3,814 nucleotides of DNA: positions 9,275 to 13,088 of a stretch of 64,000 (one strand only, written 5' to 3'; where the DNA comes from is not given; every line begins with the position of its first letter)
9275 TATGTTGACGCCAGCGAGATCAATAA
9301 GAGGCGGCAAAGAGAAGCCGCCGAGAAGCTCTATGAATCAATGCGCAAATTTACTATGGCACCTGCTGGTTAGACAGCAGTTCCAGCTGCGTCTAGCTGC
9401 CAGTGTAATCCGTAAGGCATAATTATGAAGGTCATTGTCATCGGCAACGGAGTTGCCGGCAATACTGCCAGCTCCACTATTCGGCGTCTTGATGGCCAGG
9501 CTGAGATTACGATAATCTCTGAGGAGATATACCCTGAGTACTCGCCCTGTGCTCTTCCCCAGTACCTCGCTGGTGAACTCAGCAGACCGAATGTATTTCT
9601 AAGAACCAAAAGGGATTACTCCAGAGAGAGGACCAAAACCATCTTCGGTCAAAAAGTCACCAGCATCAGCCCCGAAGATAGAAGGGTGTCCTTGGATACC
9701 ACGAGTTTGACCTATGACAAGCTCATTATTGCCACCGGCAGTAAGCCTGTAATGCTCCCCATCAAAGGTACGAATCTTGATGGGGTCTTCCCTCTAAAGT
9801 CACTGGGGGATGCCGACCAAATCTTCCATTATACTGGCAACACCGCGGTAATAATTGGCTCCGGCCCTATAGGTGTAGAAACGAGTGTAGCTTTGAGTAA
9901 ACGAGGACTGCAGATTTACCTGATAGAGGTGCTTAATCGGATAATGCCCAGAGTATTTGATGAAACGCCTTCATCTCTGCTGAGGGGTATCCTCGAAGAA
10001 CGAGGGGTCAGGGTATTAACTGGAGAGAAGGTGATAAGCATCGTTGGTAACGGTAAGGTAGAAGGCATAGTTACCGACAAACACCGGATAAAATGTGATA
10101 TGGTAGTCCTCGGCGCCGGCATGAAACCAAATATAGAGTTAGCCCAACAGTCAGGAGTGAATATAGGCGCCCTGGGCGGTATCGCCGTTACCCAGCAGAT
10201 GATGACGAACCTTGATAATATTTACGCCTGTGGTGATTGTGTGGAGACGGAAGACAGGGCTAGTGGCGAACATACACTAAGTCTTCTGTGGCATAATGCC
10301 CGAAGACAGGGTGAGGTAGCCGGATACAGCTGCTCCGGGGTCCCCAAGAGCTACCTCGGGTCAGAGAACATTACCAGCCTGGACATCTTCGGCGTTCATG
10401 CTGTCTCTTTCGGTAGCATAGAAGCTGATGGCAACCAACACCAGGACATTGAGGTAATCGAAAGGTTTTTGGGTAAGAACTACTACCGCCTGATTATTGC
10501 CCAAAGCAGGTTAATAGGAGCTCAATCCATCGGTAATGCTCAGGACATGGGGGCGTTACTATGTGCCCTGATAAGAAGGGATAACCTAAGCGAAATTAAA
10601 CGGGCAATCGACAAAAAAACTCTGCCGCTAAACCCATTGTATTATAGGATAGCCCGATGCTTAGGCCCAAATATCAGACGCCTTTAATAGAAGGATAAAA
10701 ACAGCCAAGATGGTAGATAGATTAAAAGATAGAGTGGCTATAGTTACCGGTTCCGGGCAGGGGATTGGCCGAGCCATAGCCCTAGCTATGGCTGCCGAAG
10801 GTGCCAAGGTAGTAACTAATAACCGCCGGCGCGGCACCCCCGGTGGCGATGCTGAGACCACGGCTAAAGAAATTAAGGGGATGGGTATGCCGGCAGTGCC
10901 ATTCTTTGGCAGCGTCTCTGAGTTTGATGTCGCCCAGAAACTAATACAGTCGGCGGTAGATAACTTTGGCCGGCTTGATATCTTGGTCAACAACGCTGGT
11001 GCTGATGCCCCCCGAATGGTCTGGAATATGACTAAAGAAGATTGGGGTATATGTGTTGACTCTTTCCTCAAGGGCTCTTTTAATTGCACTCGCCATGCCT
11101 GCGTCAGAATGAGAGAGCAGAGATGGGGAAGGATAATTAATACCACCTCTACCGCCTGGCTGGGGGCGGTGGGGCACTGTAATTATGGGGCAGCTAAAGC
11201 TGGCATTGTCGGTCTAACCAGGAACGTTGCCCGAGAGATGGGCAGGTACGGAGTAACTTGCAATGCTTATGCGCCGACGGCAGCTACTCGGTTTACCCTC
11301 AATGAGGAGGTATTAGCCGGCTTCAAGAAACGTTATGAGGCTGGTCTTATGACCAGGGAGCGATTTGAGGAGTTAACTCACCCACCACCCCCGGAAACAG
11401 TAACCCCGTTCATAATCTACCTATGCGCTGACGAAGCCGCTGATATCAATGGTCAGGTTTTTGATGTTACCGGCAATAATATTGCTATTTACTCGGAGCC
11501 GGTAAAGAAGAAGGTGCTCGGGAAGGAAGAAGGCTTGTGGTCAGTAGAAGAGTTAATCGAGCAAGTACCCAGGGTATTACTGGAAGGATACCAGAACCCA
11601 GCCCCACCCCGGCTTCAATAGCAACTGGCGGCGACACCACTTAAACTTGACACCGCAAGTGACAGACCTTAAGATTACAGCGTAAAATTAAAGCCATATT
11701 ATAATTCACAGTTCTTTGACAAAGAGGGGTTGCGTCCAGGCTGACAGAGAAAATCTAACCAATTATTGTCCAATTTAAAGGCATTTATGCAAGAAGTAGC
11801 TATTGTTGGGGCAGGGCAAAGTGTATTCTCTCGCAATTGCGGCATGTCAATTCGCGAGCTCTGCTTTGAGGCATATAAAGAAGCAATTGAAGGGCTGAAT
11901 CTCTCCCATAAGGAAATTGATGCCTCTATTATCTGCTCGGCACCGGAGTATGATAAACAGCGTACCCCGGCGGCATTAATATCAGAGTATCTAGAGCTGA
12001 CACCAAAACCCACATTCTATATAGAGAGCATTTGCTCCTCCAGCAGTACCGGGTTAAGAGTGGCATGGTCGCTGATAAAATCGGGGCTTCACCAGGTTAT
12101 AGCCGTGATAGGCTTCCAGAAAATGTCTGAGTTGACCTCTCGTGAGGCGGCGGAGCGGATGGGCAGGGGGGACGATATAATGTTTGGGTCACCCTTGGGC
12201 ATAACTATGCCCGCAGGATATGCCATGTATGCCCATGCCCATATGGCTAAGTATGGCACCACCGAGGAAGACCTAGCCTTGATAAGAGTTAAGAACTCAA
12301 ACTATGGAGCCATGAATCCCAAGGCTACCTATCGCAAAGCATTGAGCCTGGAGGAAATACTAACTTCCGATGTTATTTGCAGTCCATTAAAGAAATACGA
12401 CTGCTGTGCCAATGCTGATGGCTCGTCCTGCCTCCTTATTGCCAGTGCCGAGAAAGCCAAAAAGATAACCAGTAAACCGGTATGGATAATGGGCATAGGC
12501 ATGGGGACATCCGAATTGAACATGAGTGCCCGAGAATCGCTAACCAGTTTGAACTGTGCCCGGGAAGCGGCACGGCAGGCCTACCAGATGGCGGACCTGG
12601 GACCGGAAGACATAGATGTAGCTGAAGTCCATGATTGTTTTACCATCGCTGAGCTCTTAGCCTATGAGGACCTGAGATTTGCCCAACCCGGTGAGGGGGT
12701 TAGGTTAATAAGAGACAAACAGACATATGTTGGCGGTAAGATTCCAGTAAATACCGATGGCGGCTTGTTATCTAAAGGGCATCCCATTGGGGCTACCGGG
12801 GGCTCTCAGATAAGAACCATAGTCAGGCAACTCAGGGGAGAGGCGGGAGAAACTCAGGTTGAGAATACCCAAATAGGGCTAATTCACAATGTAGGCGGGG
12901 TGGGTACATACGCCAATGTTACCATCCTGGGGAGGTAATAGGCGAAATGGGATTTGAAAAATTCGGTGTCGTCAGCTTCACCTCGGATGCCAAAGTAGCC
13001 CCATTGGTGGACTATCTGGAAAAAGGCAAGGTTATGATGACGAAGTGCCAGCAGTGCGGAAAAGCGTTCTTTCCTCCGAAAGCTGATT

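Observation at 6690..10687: An AOR-family W/Mo enzyme with a poly-FeS subunit and an FAD/NAD(P)H subunit: AorABC-like aldehyde oxidoreductase or a minimal BamB-like dearomatising reductase?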

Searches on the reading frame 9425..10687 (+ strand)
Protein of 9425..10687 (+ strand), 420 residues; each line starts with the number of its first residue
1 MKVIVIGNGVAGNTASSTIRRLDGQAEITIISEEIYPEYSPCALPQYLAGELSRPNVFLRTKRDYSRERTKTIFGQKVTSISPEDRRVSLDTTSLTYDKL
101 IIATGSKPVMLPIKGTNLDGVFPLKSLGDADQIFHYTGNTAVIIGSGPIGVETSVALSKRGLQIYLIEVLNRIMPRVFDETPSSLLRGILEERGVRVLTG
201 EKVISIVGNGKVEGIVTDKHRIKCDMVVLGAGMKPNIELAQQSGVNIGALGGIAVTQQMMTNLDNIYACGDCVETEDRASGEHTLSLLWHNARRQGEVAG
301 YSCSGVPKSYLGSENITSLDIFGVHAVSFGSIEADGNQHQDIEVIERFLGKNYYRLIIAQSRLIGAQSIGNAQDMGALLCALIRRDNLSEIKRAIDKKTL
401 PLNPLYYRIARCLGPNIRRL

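Call 5: search_protein_families(library=pfam, proteins=[window:9425-10687:+])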
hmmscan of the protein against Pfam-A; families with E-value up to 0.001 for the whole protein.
window:9425-10687:+ (420 aa): 7 families
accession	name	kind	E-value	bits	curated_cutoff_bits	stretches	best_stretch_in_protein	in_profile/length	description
PF07992.20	Pyr_redox_2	-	8.9e-63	212.8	26.1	1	1-296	1-291/291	Pyridine nucleotide-disulphide oxidoreductase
PF00070.33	Pyr_redox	-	8.5e-19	68.3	22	1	141-217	2-79/82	Pyridine nucleotide-disulphide oxidoreductase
PF13738.12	Pyr_redox_3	-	1.3e-11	44.8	30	1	74-270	100-305/305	Pyridine nucleotide-disulphide oxidoreductase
PF01266.30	DAO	-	1.1e-07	32.2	27.9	0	187-244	156-214/353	FAD dependent oxidoreductase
PF03486.20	HI0933_like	-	1.9e-07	31.3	50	0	141-173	3-35/244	HI0933-like protein Rossmann domain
PF18267.7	Rubredoxin_C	-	1.2e-05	25.6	25.9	1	317-375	3-59/70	Rubredoxin NAD+ reductase C-terminal domain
PF01134.28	GIDA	-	0.00075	19.1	22.1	0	142-168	3-30/391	Glucose inhibited division protein A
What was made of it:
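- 9425..10687 (+): FAD/NAD(P)-binding subunit (AorC/PadH-like) that keeps a Nox/CoADR-type Cys43. Pyr_redox_2 9e-63 (call 5).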

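Call 6: search_protein_families(library=ncbifam, proteins=[window:9425-10687:+])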
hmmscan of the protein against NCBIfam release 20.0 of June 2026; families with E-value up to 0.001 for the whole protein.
window:9425-10687:+ (420 aa): 55 families (the best 25 are shown)
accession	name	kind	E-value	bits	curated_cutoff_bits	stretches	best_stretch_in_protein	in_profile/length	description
TIGR02374.1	nitri_red_nirB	equivalog_domain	1.5e-65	222.1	578.35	1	4-397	2-397/794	nitrite reductase large subunit NirB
NF045765.1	PhenlGlyoxDHPadH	equivalog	3.4e-63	214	475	1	3-394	5-398/416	NADH-dependent phenylglyoxylate dehydrogenase subunit epsilon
TIGR03385.1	CoA_CoA_reduc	equivalog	7.1e-60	203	578.8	1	2-324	1-334/439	CoA-disulfide reductase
NF007123.0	PRK09564.1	equivalog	1.3e-55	188.9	458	1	1-344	1-354/444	CoA-disulfide reductase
NF046103.1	NOXase_Strep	equivalog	9.8e-51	173.1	600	1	2-333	1-341/442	H2O-forming NADH oxidase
NF003437.0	PRK04965.1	equivalog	7.7e-40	137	392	1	2-277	4-279/378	NADH:flavorubredoxin reductase NorW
NF011565.0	PRK14989.1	subfamily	4e-39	134.3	883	1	1-387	4-392/847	nitrite reductase large subunit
NF042949.2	3PPDioc_HcaD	equivalog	8.5e-39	133.4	450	1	2-305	3-307/386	3-phenylpropionate/cinnamic acid dioxygenase ferredoxin--NAD(+) reductase subunit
NF041682.1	ant_diox_AndAa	equivalog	1.5e-32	112.8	650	1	3-310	6-316/406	anthranilate 1,2-dioxygenase system ferredoxin--NAD(+) reductase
NF010037.0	PRK13512.1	equivalog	2e-32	112.6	394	1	1-299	2-306/438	CoA-disulfide reductase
NF007286.0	PRK09754.1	equivalog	2.8e-32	112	447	1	3-314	6-317/400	phenylpropionate dioxygenase ferredoxin reductase subunit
TIGR01350.1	lipoamide_DH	equivalog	1.1e-27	96.9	408.8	1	88-277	119-313/461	dihydrolipoyl dehydrogenase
NF004943.0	PRK06292.2-1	equivalog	4.5e-26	91.6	432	1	95-344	129-370/456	dihydrolipoyl dehydrogenase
TIGR02053.1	MerA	equivalog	5.2e-26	91.6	454.45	1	85-277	116-312/465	mercury(II) reductase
NF004991.0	PRK06370.1-3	subfamily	2e-21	76.2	620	1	86-273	154-342/509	FAD-containing oxidoreductase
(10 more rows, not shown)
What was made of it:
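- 9425..10687 (+): NCBIfam PadH 3.4e-63 (call 6).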

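Call 12: search_solved_structures(query=window:9425-10687:+, max_evalue=1e-20)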
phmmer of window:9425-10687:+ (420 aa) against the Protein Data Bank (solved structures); distinct sequences matched with E-value up to 1e-20: 46.
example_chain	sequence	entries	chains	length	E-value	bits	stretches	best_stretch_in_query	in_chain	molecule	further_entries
6pfz_D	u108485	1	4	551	8.9e-49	169.7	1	1-333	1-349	NADH oxidase (NoxA-3)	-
6ruz_A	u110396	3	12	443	3.5e-47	164.4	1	3-324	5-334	NADH oxidase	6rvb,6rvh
8c0z_E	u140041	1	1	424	2.9e-45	158.1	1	1-396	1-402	Similar to ferredoxin:NADH oxidoreductases or NADH oxidases,potential subunit of aldehyde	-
3iwa_A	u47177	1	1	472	2.6e-44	155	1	3-327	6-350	FAD-dependent pyridine nucleotide-disulphide oxidoreductase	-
8a56_A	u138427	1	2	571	2.3e-42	148.5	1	2-334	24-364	Coenzyme A-persulfide reductase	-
5l1n_A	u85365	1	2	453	5.7e-40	140.7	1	2-310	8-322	Coenzyme A disulfide reductase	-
3kd9_A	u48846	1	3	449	7.4e-40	140.3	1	2-310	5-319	Coenzyme A disulfide reductase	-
4fx9_A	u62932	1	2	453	7.6e-40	140.3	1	2-310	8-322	Coenzyme A disulfide reductase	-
2bc0_A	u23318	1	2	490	9e-39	136.7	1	2-331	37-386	NADH Oxidase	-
2bc1_A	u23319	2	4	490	2.6e-37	131.9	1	2-331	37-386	NADH Oxidase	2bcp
3ef6_A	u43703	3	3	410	3.9e-35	124.7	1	3-304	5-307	Toluene 1,2-dioxygenase system ferredoxin--NAD(+) reductase | TodA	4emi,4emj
3cgb_A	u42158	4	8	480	4.9e-35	124.4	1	2-312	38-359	Pyridine nucleotide-disulfide oxidoreductase, class I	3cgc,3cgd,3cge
3icr_A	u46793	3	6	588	2e-33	119.1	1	2-314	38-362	Coenzyme A-Disulfide Reductase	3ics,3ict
1nhr_A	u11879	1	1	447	1.8e-32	116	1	1-349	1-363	NADH PEROXIDASE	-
1joa_A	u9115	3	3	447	2.5e-32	115.5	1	1-349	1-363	NADH PEROXIDASE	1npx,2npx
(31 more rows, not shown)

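Call 53: search_solved_structures(query=window:9425-10687:+, max_evalue=1e-44, show_alignments=3)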
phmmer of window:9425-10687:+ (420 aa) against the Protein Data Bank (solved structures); distinct sequences matched with E-value up to 1e-44: 3.
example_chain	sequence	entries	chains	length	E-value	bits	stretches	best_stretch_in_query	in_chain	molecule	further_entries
6pfz_D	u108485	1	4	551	8.9e-49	169.7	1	1-333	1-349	NADH oxidase (NoxA-3)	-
6ruz_A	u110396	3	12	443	3.5e-47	164.4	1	3-324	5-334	NADH oxidase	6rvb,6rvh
8c0z_E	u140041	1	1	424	2.9e-45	158.1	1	1-396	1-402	Similar to ferredoxin:NADH oxidoreductases or NADH oxidases,potential subunit of aldehyde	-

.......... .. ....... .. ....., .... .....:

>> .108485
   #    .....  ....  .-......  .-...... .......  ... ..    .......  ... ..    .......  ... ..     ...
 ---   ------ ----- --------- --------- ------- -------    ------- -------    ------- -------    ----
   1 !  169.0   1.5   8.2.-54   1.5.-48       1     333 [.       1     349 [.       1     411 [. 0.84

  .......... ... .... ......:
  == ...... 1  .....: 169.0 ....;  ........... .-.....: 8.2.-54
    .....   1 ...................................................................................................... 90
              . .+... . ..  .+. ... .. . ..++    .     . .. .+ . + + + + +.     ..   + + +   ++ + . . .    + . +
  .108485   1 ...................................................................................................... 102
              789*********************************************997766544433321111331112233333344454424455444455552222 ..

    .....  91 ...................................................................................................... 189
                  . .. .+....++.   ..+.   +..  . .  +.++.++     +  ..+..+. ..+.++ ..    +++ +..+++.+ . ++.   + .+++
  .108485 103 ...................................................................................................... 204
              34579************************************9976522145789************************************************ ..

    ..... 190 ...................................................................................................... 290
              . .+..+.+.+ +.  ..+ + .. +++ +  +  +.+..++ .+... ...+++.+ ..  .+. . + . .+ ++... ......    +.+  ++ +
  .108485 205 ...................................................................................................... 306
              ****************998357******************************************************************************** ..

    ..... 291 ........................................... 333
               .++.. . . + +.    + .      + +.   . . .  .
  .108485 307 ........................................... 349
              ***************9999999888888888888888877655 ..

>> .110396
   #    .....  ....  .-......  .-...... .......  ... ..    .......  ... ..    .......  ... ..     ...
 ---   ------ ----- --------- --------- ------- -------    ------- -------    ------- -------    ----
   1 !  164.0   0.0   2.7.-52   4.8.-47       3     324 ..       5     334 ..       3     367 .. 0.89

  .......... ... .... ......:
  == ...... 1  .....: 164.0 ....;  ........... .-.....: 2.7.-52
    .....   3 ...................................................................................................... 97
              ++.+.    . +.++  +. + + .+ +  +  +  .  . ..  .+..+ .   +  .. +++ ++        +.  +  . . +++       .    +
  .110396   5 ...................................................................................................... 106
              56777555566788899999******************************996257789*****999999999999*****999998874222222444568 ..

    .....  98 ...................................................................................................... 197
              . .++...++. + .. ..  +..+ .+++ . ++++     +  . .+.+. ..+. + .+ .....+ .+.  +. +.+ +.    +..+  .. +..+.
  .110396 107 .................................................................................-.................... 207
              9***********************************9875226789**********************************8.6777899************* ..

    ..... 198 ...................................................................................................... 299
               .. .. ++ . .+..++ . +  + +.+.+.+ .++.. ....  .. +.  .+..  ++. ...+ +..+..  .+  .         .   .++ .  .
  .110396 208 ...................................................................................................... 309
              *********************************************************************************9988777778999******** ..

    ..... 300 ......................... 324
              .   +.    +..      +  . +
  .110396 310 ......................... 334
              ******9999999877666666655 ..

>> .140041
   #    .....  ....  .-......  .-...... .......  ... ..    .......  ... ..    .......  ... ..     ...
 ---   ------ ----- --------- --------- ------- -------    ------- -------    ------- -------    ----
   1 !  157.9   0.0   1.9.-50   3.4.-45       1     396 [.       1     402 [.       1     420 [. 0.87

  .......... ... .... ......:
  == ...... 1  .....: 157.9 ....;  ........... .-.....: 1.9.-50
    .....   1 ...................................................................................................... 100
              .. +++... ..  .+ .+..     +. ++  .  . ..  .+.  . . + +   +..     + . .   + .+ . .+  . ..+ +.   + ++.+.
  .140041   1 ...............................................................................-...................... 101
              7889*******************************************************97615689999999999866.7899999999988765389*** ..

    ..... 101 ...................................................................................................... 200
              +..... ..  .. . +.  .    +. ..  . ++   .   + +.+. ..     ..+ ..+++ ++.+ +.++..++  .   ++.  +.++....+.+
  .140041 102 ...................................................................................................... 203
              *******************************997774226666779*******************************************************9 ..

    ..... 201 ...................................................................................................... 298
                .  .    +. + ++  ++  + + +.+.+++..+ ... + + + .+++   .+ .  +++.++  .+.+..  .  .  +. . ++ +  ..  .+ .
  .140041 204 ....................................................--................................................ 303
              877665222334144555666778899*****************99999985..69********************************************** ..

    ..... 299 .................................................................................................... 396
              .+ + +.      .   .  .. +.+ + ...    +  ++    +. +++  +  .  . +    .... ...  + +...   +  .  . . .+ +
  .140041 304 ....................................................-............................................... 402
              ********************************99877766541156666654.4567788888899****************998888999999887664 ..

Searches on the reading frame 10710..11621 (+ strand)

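Call 5: search_protein_families(library=pfam, proteins=[window:10710-11621:+])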
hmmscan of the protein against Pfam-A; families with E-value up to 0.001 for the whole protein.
window:10710-11621:+ (303 aa): 3 families
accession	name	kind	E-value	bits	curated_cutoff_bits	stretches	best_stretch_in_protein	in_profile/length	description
PF00106.31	adh_short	-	9.3e-43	146.4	26.6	1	8-191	1-181/195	short chain dehydrogenase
PF13561.12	adh_short_C2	-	3.1e-36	125.6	27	1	17-254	6-232/236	Enoyl-(Acyl carrier protein) reductase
PF08659.16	KR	-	3.3e-12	47.1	22.6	1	11-172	4-162/180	KR domain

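Call 6: search_protein_families(library=ncbifam, proteins=[window:10710-11621:+])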
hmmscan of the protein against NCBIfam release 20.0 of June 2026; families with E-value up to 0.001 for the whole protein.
window:10710-11621:+ (303 aa): 205 families (the best 25 are shown)
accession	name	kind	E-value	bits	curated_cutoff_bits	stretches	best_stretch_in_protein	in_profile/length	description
NF005861.0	PRK07791.1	subfamily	4.2e-67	226.6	373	1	5-290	4-288/300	SDR family oxidoreductase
NF005862.0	PRK07792.1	equivalog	3.2e-64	217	414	1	4-285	10-283/307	3-oxoacyl-ACP reductase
NF004198.0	PRK05653.1-3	equivalog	4.2e-60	203.3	296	1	3-256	3-245/248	3-oxoacyl-ACP reductase FabG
TIGR01830.1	3oxo_ACP_reduc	equivalog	2.1e-50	171.7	297.75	1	10-255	1-236/239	3-oxoacyl-[acyl-carrier-protein] reductase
NF009466.0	PRK12826.1-2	subfamily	2.1e-46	158.4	222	1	7-257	3-244/248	3-oxoacyl-ACP reductase FabG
TIGR03971.1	SDR_subfam_1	subfamily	2.7e-43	148.3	300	1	5-254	1-265/271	mycofactocin-coupled SDR family oxidoreductase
NF009093.0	PRK12429.1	subfamily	6.7e-43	146.8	258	1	5-255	3-254/259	3-hydroxybutyrate dehydrogenase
NF005853.0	PRK07774.1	equivalog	5.5e-42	143.9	303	1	4-258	3-247/250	SDR family oxidoreductase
TIGR01829.1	AcAcCoA_reduct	subfamily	6.6e-42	143.8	302.1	1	8-256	1-239/242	acetoacetyl-CoA reductase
NF004791.0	PRK06138.1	equivalog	1.1e-41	142.8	312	1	4-257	2-249/252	SDR family oxidoreductase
NF004778.0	PRK06124.1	equivalog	2.3e-41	141.9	303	1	5-256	9-251/256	SDR family oxidoreductase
NF009464.0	PRK12824.1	subfamily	2.7e-41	141.8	269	1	7-255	2-240/245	3-oxoacyl-ACP reductase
NF005559.1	PRK07231.1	subfamily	3.1e-41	141.5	215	1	4-256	1-246/249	glucose 1-dehydrogenase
TIGR01963.1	PHB_DH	subfamily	9.7e-41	139.7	307.05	1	8-255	2-250/255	3-hydroxybutyrate dehydrogenase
NF004197.0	PRK05653.1-1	equivalog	1.2e-40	139.7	332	1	3-255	3-244/249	3-oxoacyl-ACP reductase FabG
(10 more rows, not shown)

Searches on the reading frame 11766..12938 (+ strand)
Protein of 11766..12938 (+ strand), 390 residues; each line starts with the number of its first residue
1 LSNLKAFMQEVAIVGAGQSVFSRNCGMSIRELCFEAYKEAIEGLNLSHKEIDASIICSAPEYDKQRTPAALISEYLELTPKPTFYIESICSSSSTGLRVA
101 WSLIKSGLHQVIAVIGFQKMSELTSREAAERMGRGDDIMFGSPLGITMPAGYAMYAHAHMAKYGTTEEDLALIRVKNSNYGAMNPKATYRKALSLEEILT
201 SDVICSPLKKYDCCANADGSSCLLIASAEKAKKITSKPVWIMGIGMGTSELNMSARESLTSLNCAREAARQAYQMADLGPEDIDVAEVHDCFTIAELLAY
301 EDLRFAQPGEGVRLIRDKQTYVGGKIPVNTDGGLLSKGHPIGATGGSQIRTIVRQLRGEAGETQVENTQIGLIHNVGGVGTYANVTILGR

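Call 5: search_protein_families(library=pfam, proteins=[window:11766-12938:+])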
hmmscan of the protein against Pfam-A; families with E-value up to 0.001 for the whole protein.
window:11766-12938:+ (390 aa): 3 families
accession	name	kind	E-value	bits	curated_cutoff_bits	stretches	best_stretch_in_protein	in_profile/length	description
PF22691.2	Thiolase_C_1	-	3.9e-48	163.3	28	1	247-390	3-144/144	Thiolase C-terminal domain-like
PF00108.29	Thiolase_N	-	6.5e-11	42.5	26.4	1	11-228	1-259/260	Thiolase, N-terminal domain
PF02803.24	Thiolase_C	-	2e-10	40.8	27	1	267-369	26-110/123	Thiolase, C-terminal domain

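Call 6: search_protein_families(library=ncbifam, proteins=[window:11766-12938:+])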
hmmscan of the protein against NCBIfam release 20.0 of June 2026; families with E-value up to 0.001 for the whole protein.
window:11766-12938:+ (390 aa): 52 families (the best 25 are shown)
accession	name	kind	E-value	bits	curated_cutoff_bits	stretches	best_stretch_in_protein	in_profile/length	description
NF004720.0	PRK06064.1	subfamily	9e-129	429.6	420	1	8-390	1-387/389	thiolase domain-containing protein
NF009228.0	PRK12578.1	subfamily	6.2e-114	380.6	485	1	9-390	3-387/387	thiolase domain-containing protein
NF053570.1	AcCoTHIOL_METTL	equivalog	7.6e-95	318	600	1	8-389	1-382/385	acetyl-CoA acetyltransferase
NF004810.0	PRK06157.1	equivalog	5.2e-82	276.1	403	1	7-389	5-396/400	acetyl-CoA acetyltransferase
NF004982.0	PRK06365.1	equivalog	2.9e-76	257.3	695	2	3-257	10-266/430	thiolase domain-containing protein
NF006102.0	PRK08256.1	subfamily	7e-76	255.8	436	1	8-388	2-390/394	lipid-transfer protein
NF005704.0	PRK07516.1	subfamily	2.3e-75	254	412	1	9-388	2-385/389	thiolase domain-containing protein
NF004811.0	PRK06158.1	subfamily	5.6e-70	236.3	421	1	10-389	9-379/384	acetyl-CoA acetyltransferase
NF004715.0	PRK06059.1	equivalog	4.8e-61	206.9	424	1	8-385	3-395/399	lipid-transfer protein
NF006010.0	PRK08142.1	subfamily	7.1e-59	199.5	462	1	11-380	7-374/388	thiolase domain-containing protein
NF053628.1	BnzsclthlBbsBGT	equivalog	1e-58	199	750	1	7-378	3-370/389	benzoylsuccinyl-CoA thiolase subunit BbsB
NF006180.0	PRK08313.1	subfamily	9.3e-58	195.9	514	1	8-389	3-383/389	thiolase domain-containing protein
NF004721.0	PRK06065.1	equivalog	6e-57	193.3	455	1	7-368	8-370/393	thiolase domain-containing protein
NF004722.0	PRK06066.1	equivalog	1.6e-55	188.6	516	1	7-385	2-379/385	thiolase domain-containing protein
NF005892.0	PRK07855.1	subfamily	2.9e-55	187.7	469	1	7-381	4-382/390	lipid-transfer protein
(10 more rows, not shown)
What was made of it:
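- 10710..13360 (+): Context: SDR, SCP-x-type thiolase and DUF35/ChsH2 OB-fold protein (likely 3-hydroxyacyl-CoA oxidation and thiolysis). Pfam and NCBIfam (calls 5, 6).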
